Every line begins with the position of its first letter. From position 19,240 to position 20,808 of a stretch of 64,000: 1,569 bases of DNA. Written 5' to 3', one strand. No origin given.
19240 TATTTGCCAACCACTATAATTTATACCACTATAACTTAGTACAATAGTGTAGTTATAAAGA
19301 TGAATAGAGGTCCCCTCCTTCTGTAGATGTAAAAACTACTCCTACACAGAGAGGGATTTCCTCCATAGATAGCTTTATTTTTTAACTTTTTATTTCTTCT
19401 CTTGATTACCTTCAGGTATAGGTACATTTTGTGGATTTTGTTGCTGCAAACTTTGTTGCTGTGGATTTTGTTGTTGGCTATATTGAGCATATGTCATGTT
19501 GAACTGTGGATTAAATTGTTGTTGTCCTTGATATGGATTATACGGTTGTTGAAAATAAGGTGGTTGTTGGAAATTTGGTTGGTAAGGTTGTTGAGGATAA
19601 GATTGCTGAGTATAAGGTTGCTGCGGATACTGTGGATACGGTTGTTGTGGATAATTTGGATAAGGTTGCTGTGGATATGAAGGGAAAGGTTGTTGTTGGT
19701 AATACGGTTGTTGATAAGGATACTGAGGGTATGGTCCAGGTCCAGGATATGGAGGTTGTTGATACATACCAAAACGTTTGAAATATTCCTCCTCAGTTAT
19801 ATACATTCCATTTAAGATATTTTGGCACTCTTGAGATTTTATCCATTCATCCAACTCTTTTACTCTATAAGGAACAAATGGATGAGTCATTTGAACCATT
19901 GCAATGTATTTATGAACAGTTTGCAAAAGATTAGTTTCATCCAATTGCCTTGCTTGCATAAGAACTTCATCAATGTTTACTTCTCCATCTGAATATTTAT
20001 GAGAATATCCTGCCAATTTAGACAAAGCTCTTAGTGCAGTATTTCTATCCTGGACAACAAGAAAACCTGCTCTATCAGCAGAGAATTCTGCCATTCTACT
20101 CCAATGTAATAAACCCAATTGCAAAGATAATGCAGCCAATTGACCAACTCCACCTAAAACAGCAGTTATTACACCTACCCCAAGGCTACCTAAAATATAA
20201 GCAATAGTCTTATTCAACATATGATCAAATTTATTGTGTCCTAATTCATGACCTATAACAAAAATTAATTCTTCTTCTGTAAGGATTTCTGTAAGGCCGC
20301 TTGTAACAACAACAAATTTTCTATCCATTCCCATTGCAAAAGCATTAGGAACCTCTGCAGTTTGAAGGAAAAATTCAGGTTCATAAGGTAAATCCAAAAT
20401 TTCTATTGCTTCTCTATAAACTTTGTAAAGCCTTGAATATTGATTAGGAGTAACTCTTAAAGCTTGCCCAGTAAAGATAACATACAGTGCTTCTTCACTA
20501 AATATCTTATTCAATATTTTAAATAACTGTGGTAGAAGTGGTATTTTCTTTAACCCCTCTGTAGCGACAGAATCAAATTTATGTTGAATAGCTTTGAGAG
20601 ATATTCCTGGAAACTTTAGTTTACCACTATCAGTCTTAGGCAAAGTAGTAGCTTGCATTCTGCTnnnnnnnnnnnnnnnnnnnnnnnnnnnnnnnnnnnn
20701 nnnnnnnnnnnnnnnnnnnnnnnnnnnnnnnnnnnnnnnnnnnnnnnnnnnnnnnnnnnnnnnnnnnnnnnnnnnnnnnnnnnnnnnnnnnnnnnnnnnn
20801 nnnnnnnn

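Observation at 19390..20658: M48 metalloprotease carrying a ~115-aa prion-like Q/P/Y-rich repeat tail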

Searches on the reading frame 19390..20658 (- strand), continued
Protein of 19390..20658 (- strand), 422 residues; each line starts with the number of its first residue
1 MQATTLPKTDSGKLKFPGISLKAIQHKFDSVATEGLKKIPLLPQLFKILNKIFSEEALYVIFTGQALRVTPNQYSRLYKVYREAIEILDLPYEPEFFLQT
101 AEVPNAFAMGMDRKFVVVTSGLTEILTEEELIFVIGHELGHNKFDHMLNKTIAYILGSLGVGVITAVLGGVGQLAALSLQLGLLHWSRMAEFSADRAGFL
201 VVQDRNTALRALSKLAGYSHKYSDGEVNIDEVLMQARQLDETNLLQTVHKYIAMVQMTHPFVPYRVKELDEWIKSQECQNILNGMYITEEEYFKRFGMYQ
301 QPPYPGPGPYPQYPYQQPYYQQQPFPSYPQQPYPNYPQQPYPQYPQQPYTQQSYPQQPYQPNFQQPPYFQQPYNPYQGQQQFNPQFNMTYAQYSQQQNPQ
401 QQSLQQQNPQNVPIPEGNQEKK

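Call 25: predict_structure(alignment_id=A1)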
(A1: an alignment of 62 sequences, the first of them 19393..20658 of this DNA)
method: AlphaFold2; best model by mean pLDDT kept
length: 422 residues; sequences in the alignment: 62
mean_pLDDT: 77.3   pTM: 0.73
mean pLDDT of the five models: 77.3, 77.2, 77.0, 76.3, 76.2
residues with pLDDT >= 90: 202; 70-90: 89; 50-70: 22; < 50: 109
segments of 3 or more residues with pLDDT < 50: 308-333, 346-408, 410-412, 417-422
pLDDT, mean of each block of 10 residues (from residue 1): 82 96 93 86 87 90 97 97 98 97 95 96 95 98 93 84 84 81 87 98 98 92 82 96 92 86 97 98 95 76 48 40 44 48 46 40 39 33 38 38 43 50 48
secondary structure, 60 per line:
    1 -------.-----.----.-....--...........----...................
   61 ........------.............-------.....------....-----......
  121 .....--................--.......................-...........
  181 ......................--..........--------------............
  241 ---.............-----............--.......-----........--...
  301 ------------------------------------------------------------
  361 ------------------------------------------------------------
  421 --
elements in order: H21-24 H27-37 H42-65 E66-68 H75-87 E95-99 E106-109 E115-119 H120-125 H128-143 H146-168 H170-202 H205-214 H229-240 H244-256 H262-273 H276-282 H289-295

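Call 27: fold_search(model_id=the predicted structure, library=pdb)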
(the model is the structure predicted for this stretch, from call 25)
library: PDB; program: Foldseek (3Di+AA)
matches with E <= 10: 139; with E <= 0.001: 3
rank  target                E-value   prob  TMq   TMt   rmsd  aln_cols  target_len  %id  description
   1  2ypt_E                1.8e-04  1.00  0.31  0.32  12.4       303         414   19  Crystal structure of the human nuclear membrane zinc metalloprotease ZMPSTE24 mutant (E336A) in complex with a synthet (released 2012-12-05)
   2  2ypt_A                3.8e-04  1.00  0.30  0.30   6.9       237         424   20  Crystal structure of the human nuclear membrane zinc metalloprotease ZMPSTE24 mutant (E336A) in complex with a synthet (released 2012-12-05)
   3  4il3_B                1.0e-03  1.00  0.33  0.32  14.2       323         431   16  Crystal Structure of S. mikatae Ste24p (released 2013-02-20)
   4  3c37_B                1.4e-03  1.00  0.23  0.41  14.6       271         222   18  X-ray structure of the putative Zn-dependent peptidase Q74D82 at the resolution 1.7 A. Northeast Structural Genomics C (released 2008-02-12)
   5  4il3_A                1.7e-03  1.00  0.27  0.27  17.1       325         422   16  Crystal Structure of S. mikatae Ste24p (released 2013-02-20)
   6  8exq_A                3.0e-03  0.99  0.25  0.20  19.8       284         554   14  Cryo-EM structure of S. aureus BlaR1 with C1 symmetry (released 2023-01-11)
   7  3c37_A                3.5e-03  0.98  0.19  0.34  15.9       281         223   17  X-ray structure of the putative Zn-dependent peptidase Q74D82 at the resolution 1.7 A. Northeast Structural Genomics C (released 2008-02-12)
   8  6ait_B                4.5e-03  1.00  0.26  0.27  19.1       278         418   18  Crystal structure of E. coli BepA (released 2018-12-26)
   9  6ait_C                4.7e-03  1.00  0.25  0.25  18.6       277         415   18  Crystal structure of E. coli BepA (released 2018-12-26)
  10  8exs_A                7.0e-03  0.98  0.25  0.20  14.2       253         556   15  Cryo-EM structure of S. aureus BlaR1 F284A mutant (released 2023-01-11)
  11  8exp_A                1.3e-02  0.99  0.27  0.22  13.5       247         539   14  Cryo-EM structure of S. aureus BlaR1 with C2 symmetry (released 2023-01-11)
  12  6ait_E                1.5e-02  0.98  0.24  0.24  18.4       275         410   16  Crystal structure of E. coli BepA (released 2018-12-26)
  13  6ait_D                1.6e-02  0.99  0.25  0.25  18.1       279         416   16  Crystal structure of E. coli BepA (released 2018-12-26)
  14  8ext_A                1.6e-02  0.99  0.27  0.22  12.5       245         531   14  Cryo-EM structure of S. aureus BlaR1 F284A mutant in complex with ampicillin (released 2023-01-11)
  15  3cqb_B                1.7e-02  1.00  0.16  0.60   3.1        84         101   25  Crystal structure of heat shock protein HtpX domain from Vibrio parahaemolyticus RIMD 2210633 (released 2008-05-27)
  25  4jix_B                4.7e-01  0.98  0.15  0.57   2.0        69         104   20  Crystal structure of the metallopeptidase zymogen of Methanocaldococcus jannaschii jannalysin (released 2013-06-12)
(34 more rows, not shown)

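Call 30: find_related_loci(query=A2, collection=genome_contigs, flank=6000)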
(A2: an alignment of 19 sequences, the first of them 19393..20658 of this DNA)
Query A2 (422 aa) in genome_contigs; peptide patterns used: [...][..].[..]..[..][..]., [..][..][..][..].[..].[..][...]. (x = any residue, [..] = any of these).
600 stretches matched a pattern (row limit reached: there are more); 453 encode a relative of the query (tblastn E <= 1e-3); the best 80 are kept; 80 distinct loci.
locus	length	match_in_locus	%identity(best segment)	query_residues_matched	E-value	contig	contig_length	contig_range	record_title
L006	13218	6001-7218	65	1-385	6e-166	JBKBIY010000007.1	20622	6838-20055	MAG: bacterium isolate 21I_057.bin.20 NODE_7_length_20622_cov_3.915405, whole genome shotgun sequence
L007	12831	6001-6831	43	15-289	3e-60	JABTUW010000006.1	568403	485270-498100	MAG: Anaerolineales bacterium isolate H5_CFX7 seq006, whole genome shotgun sequence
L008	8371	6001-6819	42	13-286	4e-59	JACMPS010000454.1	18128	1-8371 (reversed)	MAG: Chthonomonadaceae bacterium isolate LF-bin-356 FL-bin-356-contig-k141_2139219, whole genome shotgun sequence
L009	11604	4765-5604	39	3-290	2e-58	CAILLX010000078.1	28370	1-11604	uncultured bacterium isolate AlinenLipids_bin-9350 genome assembly, contig: bin-9350:078/243, whole genome shotgun seque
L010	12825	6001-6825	40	4-286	2e-57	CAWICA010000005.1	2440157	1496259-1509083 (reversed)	MAG: Bryobacterales bacterium isolate MFD09567.bin.1.143 genome assembly, contig: contig_41075, whole genome shotgun seq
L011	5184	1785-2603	42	13-286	7e-56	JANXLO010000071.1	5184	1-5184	MAG: Chthonomonadaceae bacterium isolate 336R_concoct_108 336R_k141_302560, whole genome shotgun sequence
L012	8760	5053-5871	41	13-286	8e-56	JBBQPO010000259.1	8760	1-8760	MAG: Chthonomonadales bacterium isolate Co_metawrap_1510 Cmw_1510_k141_26361803_length_8760_cov_8.9963, whole genome sho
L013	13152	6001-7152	49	13-371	2e-90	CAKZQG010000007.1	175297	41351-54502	MAG TPA_asm: uncultured bacterium isolate SRR5214706_bin.133_CONCOCT_v1.1_MAG genome assembly, contig: ERZ1744544.23, wh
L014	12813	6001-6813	38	15-286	1e-53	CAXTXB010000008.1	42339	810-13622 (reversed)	MAG TPA_asm: uncultured Dictyobacter sp. isolate public_SRR14722086_metawrap_bin.5 genome assembly, contig: public_SRR14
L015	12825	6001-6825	39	11-290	2e-53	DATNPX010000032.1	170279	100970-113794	MAG TPA_asm: Oculatellaceae cyanobacterium isolate SMAG_U16492 k141_28266, whole genome shotgun sequence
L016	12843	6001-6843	38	4-286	5e-52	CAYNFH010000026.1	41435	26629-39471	MAG TPA_asm: uncultured Chthonomonadaceae bacterium isolate SRP272529_co1_250 genome assembly, contig: NODE_1257_length_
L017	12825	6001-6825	37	13-286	5e-52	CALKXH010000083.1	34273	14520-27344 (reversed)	MAG: uncultured Anaerolineae bacterium isolate H1_Bin_METABAT__151_1 genome assembly, contig: c_000000490115, whole geno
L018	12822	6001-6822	36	12-286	2e-51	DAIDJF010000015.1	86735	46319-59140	MAG TPA_asm: Ktedonobacterales bacterium isolate clean17 NODE_15_length_86735_cov_5.080166, whole genome shotgun sequenc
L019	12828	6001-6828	38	9-290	2e-51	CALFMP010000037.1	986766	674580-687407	MAG TPA_asm: uncultured Candidatus Melainabacteria bacterium isolate SRR6227243_bin.142_CONCOCT_v1.1_MAG genome assembly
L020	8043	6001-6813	37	15-286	4e-51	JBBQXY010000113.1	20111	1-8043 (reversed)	MAG: Ktedonobacterales bacterium isolate Co_metawrap_2139 Cmw_2139_k141_12253314_length_20111_cov_9.9964, whole genome s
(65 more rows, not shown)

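Call 60: list_cluster_members(proteins=[P0001, P0018, P0016, P0014])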
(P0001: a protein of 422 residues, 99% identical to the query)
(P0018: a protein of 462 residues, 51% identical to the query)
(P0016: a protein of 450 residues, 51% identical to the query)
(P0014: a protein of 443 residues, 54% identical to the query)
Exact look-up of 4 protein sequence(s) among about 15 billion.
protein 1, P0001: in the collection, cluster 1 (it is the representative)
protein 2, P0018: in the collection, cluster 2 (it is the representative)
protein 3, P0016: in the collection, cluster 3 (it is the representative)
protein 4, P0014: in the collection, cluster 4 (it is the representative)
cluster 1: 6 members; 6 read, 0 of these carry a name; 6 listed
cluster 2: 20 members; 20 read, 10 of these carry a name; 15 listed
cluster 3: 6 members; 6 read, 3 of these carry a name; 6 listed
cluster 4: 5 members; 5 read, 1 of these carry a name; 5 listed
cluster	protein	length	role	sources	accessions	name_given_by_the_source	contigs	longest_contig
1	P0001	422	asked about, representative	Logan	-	-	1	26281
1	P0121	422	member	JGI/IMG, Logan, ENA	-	-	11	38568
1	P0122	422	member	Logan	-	-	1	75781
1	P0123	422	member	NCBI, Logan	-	-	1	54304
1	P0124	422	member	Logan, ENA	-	-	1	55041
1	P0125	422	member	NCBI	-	-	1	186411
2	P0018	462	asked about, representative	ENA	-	-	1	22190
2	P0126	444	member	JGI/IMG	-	Zn-dependent protease with chaperone function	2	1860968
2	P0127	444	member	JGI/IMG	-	Zn-dependent protease with chaperone function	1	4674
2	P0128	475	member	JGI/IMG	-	Zn-dependent protease with chaperone function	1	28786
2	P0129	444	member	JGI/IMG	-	Zn-dependent protease with chaperone function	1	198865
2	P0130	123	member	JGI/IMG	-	hypothetical protein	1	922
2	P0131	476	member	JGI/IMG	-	Zn-dependent protease with chaperone function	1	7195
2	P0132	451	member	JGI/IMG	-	Zn-dependent protease with chaperone function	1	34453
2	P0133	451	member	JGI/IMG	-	Zn-dependent protease with chaperone function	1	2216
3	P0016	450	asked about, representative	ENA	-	-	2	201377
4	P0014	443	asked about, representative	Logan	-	-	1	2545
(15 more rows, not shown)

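Call 64: find_encoding_contigs(protein=window:19390-20658:-, flank=1000, max_places=6)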
Protein window:19390-20658:- (422 aa): no gene with exactly this product is on record in the collection.

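Call 65: find_encoding_contigs(protein=P0121, flank=1500, max_places=10)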
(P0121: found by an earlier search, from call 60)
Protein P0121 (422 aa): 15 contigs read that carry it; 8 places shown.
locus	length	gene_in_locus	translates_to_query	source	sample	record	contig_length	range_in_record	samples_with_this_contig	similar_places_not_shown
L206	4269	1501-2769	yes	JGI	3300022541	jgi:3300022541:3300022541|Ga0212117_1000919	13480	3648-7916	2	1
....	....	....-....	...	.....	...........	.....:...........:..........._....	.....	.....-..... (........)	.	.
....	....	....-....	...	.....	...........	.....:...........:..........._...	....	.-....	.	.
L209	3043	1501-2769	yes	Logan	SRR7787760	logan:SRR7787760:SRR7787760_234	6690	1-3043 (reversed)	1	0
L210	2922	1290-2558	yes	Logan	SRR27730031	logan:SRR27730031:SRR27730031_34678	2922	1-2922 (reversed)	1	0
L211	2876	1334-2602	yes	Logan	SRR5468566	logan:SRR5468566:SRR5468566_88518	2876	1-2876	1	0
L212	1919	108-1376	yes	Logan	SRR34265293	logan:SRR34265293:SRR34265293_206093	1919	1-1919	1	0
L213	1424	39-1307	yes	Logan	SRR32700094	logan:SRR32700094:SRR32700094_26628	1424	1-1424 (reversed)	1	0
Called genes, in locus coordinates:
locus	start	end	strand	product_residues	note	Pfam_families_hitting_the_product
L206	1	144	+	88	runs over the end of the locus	PF04232:SpoVS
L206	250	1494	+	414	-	PF00202:Aminotran_3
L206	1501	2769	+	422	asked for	PF01435:Peptidase_M48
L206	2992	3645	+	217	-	PF01416:PseudoU_synth_1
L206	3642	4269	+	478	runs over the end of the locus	PF01276:OKR_DC_1, PF00464:SHMT (faint), PF01041:DegT_DnrJ_EryC1 (weak), PF03711:OKR_DC_1_C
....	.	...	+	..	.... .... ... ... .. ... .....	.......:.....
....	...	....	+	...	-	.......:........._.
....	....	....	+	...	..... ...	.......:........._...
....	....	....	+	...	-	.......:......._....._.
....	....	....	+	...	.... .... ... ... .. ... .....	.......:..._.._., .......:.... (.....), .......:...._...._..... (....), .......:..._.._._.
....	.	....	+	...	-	?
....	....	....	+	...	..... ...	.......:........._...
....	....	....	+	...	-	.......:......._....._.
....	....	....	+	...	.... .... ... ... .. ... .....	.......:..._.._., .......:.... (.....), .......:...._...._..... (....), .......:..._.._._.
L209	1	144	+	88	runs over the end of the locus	PF04232:SpoVS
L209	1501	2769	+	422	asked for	PF01435:Peptidase_M48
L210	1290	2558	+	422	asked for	PF01435:Peptidase_M48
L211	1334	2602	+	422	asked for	PF01435:Peptidase_M48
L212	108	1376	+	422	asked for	PF01435:Peptidase_M48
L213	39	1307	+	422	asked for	PF01435:Peptidase_M48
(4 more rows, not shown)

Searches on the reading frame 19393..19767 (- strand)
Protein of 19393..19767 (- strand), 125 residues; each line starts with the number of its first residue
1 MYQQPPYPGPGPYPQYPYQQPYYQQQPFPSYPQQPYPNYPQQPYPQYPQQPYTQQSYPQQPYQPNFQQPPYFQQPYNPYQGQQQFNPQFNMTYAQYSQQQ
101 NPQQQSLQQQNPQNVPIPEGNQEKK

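Call 33: find_homologous_proteins(query=window:19393-19767:-, max_evalue=0.001)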
Query seq(125 aa): 999 candidates shared short words with the query, none scored E <= 0.001.

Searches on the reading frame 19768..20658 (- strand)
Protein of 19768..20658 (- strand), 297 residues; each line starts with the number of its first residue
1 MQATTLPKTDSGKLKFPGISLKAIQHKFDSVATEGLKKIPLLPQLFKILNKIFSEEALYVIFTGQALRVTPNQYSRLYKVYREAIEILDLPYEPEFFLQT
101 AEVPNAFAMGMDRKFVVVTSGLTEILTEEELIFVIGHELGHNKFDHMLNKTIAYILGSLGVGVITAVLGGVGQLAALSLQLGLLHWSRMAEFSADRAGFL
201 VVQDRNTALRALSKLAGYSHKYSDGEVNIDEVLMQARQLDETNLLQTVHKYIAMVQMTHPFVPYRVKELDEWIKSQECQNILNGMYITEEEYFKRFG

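Call 70: search_protein_representatives(protein=window:19768-20658:-)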
Query: 297 residues. Proteins with E-value up to 0.001 (for the whole library): 4544; up to 1e-10: 1636; up to 1e-30: 292. The best 150 are listed.
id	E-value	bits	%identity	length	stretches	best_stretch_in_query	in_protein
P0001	4.8e-192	652.8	99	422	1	1-297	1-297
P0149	5.8e-62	226.1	45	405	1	7-291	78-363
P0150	2.9e-57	210.7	40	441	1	8-290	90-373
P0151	1.2e-56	208.6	43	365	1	15-286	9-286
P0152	1.1e-55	205.5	42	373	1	6-289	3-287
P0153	5.1e-55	203.3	41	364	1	15-289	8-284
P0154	6.1e-54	199.8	39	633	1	14-292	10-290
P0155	1.1e-53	199.0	39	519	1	14-288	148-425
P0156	2.9e-52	194.2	41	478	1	8-291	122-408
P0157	3.7e-52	193.9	41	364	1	13-290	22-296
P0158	2.1e-51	191.4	40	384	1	13-289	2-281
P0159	2.3e-51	191.3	38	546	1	14-289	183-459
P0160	3.3e-51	190.8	37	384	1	6-291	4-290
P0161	3.5e-51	190.7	40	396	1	15-289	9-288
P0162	1.9e-50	188.3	37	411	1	16-287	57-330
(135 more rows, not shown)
